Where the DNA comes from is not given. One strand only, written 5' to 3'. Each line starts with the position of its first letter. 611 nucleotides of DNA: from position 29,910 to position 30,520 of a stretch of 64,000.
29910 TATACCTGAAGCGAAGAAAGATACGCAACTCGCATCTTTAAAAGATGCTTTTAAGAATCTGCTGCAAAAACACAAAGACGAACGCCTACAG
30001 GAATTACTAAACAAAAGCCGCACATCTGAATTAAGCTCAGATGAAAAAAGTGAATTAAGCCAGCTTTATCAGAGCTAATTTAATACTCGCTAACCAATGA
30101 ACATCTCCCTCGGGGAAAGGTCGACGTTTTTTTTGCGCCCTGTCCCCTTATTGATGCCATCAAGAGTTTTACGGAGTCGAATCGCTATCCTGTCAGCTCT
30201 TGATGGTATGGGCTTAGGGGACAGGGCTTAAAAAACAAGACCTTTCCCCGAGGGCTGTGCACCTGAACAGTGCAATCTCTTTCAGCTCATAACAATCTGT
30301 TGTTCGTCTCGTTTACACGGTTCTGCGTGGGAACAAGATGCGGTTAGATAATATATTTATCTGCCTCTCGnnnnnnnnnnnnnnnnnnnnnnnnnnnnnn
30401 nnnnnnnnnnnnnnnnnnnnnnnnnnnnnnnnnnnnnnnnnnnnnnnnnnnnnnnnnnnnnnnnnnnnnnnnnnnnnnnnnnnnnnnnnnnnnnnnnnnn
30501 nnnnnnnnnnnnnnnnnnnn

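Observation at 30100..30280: Copy 2 of the structured repeat carries its central core in the opposite orientation to copy 1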

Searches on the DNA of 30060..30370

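Call 72: search_rna_families(source=window, start=30060, end=30370, threshold=evalue, max_evalue=1)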
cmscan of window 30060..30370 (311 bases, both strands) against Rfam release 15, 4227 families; matches with E-value up to 1: 5.
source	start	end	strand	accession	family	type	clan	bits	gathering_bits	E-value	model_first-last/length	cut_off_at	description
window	30195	30228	+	RF00612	SNORD75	Gene; snRNA; snoRNA; CD-box;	-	21.4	50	0.0023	1-62/62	no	Small nucleolar RNA SNORD75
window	30125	30237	+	RF04093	mir-1784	Gene; miRNA;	-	19.7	98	0.17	1-92/92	no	mir-1784 microRNA precursor family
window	30139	30226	+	RF03501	mir-3140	Gene; miRNA;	-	18.9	93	0.41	1-90/90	no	mir-3140 microRNA precursor family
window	30196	30255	+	RF00202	snoR66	Gene; snRNA; snoRNA; CD-box;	-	17.1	43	0.58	1-76/76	no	Small nucleolar RNA R66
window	30209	30248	+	RF01792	eiav_FSE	Cis-reg; frameshift_element;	-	14.4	40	0.52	1-35/35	no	ribosomal frameshift site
